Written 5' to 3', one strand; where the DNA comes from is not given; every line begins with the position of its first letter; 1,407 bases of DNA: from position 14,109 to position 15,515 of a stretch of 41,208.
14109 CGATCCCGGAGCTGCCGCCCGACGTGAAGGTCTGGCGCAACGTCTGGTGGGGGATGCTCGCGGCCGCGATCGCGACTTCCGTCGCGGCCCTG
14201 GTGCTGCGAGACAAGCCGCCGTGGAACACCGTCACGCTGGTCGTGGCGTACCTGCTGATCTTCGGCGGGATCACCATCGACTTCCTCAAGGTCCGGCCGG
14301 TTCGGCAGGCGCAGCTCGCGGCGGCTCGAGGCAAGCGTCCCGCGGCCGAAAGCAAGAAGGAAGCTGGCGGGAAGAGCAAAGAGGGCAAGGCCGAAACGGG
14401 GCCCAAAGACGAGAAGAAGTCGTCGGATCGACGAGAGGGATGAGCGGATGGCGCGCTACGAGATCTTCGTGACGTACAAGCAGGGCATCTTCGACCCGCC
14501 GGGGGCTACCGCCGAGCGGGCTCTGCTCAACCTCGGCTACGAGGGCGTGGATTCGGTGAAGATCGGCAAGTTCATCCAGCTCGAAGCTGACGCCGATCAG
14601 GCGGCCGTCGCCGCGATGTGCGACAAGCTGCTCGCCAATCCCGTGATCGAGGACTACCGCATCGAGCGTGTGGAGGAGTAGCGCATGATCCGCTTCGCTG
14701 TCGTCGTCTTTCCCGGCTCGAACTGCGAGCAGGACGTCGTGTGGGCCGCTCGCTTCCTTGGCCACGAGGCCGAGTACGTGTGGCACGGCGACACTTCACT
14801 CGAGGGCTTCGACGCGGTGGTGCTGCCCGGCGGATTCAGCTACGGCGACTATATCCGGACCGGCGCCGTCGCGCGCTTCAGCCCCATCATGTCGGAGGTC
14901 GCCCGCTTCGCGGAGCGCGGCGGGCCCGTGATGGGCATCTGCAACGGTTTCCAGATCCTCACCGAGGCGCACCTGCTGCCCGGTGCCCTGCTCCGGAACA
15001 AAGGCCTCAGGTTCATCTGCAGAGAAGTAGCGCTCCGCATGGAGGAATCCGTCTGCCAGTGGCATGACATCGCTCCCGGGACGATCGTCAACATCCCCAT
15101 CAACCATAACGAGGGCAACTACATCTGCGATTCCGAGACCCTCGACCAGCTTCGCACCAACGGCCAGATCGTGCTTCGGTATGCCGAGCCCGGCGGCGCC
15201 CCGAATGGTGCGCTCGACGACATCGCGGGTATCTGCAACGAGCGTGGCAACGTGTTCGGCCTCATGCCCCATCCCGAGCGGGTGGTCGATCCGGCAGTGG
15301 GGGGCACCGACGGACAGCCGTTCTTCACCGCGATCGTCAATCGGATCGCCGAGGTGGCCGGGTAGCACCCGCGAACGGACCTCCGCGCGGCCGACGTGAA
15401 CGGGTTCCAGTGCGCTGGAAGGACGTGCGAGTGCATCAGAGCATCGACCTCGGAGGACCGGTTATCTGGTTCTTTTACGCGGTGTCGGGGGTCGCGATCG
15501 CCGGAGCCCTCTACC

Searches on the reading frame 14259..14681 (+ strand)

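Call 12: search_protein_families(library=pfam, proteins=[window:14259-14681:+], max_evalue=0.001)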
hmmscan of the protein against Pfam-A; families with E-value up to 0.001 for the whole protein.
window:14259-14681:+ (140 aa): 1 family
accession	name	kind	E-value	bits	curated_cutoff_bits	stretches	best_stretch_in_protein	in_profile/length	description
PF02700.19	PurS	-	7.5e-24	84.1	22.2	1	67-136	2-76/77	Phosphoribosylformylglycinamidine (FGAM) synthase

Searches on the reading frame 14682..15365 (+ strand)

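Call 12: search_protein_families(library=pfam, proteins=[window:14682-15365:+], max_evalue=0.001)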
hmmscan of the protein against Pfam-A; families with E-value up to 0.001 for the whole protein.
window:14682-15365:+ (227 aa): 4 families
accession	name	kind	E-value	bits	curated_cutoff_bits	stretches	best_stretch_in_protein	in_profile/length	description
PF13507.12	GATase_5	-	2.7e-38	132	27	1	4-204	3-232/260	CobB/CobQ-like glutamine amidotransferase domain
PF07685.20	GATase_3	-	1.6e-08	34.9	27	1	36-96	33-91/196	CobB/CobQ-like glutamine amidotransferase domain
PF01965.30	DJ-1_PfpI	-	1e-07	32.4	26.6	1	37-101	56-115/165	DJ-1/PfpI family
PF00117.34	GATase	-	2e-05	24.8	22.8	1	24-98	18-90/190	Glutamine amidotransferase class-I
